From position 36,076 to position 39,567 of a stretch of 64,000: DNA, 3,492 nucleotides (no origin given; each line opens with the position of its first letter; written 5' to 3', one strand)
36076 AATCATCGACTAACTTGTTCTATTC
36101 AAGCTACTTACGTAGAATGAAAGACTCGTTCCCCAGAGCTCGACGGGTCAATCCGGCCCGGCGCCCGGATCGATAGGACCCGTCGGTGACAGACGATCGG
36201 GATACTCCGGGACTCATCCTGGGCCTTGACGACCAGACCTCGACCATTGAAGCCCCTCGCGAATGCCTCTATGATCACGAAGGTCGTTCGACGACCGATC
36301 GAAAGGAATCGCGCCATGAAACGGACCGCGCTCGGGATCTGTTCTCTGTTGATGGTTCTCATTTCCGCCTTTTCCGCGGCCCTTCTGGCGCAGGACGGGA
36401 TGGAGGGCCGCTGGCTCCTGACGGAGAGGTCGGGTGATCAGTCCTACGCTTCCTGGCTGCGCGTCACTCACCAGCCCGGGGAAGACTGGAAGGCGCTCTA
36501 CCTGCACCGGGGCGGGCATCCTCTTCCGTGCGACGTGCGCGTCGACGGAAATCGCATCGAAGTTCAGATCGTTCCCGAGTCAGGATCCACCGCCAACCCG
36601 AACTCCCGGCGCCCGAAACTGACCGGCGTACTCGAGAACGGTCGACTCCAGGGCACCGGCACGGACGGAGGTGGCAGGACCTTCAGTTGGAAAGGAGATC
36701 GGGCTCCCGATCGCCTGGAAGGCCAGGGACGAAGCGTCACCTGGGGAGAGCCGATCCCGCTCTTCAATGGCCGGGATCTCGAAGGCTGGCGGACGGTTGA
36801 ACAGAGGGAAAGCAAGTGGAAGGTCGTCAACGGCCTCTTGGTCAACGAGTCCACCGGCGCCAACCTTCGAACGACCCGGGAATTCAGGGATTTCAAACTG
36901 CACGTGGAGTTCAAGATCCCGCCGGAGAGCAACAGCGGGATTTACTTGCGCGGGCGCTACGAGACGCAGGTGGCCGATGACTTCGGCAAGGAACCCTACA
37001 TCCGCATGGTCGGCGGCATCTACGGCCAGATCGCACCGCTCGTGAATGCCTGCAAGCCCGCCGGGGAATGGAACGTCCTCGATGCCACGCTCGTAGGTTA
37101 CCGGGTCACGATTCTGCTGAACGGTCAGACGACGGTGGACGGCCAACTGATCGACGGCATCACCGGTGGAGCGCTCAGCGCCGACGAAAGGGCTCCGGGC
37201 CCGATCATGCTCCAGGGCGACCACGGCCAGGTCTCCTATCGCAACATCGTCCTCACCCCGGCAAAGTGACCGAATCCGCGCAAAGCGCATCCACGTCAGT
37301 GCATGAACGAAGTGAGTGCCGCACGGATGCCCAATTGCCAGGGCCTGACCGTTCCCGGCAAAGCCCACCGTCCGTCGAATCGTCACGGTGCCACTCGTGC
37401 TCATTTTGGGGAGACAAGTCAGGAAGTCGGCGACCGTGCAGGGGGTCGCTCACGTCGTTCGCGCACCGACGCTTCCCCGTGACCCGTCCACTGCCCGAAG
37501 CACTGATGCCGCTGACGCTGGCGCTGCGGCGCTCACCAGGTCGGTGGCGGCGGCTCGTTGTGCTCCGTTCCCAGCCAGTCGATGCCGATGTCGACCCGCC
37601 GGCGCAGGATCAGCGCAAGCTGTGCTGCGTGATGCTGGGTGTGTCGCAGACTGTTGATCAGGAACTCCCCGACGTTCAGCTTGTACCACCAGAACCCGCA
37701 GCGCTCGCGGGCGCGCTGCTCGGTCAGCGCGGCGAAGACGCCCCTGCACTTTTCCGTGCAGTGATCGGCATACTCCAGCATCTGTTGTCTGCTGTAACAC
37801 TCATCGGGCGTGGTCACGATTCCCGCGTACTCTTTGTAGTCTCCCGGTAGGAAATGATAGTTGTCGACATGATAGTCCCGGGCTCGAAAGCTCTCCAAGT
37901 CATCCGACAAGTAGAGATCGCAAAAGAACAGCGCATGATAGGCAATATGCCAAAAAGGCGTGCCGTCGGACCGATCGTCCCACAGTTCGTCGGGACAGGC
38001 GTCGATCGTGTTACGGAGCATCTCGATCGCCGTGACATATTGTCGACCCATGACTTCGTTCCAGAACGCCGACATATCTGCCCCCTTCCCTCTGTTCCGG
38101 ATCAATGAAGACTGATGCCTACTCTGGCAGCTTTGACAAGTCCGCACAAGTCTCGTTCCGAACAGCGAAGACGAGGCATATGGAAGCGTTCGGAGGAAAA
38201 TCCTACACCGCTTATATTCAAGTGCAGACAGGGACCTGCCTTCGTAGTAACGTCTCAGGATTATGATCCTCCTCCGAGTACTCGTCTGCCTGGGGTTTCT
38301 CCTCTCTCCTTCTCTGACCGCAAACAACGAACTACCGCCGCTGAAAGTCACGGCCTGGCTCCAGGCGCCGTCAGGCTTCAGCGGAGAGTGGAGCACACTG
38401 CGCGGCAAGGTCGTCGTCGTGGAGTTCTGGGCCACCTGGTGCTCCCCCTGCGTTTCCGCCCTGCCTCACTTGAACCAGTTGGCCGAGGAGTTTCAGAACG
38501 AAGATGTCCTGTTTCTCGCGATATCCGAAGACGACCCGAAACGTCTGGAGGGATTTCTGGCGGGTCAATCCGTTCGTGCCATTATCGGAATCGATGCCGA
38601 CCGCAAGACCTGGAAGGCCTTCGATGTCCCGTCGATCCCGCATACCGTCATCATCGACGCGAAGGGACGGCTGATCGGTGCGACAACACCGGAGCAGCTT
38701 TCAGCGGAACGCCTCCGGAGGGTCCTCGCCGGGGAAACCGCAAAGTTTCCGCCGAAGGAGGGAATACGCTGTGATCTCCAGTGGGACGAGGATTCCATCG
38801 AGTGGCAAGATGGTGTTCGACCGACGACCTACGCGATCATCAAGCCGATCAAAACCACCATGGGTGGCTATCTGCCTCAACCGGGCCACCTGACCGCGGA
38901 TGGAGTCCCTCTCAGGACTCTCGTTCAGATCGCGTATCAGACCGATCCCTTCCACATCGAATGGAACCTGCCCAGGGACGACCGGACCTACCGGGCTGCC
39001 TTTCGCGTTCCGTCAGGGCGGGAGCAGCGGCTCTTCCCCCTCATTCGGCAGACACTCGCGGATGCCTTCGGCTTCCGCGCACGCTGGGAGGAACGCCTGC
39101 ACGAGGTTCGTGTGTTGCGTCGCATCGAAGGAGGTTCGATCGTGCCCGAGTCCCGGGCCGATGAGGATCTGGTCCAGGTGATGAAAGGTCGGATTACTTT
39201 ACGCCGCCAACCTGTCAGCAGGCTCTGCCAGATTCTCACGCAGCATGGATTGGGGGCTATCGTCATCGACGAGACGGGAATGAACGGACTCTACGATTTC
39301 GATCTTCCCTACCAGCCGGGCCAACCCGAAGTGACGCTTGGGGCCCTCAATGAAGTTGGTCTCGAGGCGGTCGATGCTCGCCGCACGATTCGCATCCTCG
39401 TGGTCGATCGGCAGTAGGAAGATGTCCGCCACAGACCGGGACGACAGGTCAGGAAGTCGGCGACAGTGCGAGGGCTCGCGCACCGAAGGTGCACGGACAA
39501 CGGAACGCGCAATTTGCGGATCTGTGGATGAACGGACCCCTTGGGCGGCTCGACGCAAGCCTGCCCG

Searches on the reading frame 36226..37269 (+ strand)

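Call 27: search_protein_families(library=pfam, proteins=[window:36226-37269:+], max_evalue=0.00001)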
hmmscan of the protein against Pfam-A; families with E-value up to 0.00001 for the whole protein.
window:36226-37269:+ (347 aa): 1 family
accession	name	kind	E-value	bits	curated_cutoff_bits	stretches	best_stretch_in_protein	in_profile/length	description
PF06439.18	3keto-disac_hyd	-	1.9e-45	155.7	26.8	1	176-343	2-186/187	3-keto-disaccharide hydrolase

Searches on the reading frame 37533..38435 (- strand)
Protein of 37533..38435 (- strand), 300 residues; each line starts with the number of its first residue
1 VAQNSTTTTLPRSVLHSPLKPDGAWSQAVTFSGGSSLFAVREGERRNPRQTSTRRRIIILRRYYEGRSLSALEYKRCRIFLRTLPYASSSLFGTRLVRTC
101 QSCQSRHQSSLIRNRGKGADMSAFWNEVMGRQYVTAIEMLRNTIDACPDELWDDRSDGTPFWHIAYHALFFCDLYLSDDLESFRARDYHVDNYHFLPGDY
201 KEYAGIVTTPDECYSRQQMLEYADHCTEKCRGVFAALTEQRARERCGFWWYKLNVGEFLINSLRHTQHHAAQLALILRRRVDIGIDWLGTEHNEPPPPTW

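Call 27: search_protein_families(library=pfam, proteins=[window:37533-38435:-], max_evalue=0.00001)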
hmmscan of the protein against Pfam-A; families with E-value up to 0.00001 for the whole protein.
window:37533-38435:- (300 aa): 1 family
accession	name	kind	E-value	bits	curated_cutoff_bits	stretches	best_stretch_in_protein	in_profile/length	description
PF12867.12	DinB_2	-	1.2e-08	35.8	24.8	1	132-273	1-128/128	DinB superfamily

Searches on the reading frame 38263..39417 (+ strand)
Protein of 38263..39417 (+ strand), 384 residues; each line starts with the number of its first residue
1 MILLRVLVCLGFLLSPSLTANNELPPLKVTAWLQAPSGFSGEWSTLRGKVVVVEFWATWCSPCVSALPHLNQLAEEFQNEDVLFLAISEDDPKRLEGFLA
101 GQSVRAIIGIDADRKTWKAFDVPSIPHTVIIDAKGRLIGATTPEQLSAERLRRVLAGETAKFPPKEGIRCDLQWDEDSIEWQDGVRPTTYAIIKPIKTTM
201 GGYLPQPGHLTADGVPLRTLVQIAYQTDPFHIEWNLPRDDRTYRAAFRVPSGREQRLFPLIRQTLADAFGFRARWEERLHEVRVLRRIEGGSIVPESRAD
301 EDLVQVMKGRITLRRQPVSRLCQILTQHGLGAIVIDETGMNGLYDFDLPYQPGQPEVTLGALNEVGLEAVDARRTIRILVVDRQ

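Call 27: search_protein_families(library=pfam, proteins=[window:38263-39417:+], max_evalue=0.00001)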
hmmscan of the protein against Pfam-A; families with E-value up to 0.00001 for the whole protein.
window:38263-39417:+ (384 aa): 5 families
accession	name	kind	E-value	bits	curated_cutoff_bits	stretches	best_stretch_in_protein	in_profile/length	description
PF00578.27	AhpC-TSA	-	1.1e-16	61.4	26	1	43-137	20-121/124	AhpC/TSA family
PF08534.16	Redoxin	-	3.2e-14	53.4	26.6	1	42-143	22-134/148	Redoxin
PF12543.13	DUF3738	-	1e-11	45.7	22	1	219-377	2-183/190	Protein of unknown function (DUF3738)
PF13905.12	Thioredoxin_8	-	1.3e-09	38.7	27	1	48-136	1-93/94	Thioredoxin-like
PF00085.26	Thioredoxin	-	1.1e-08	35.4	23.5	1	49-91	19-60/103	Thioredoxin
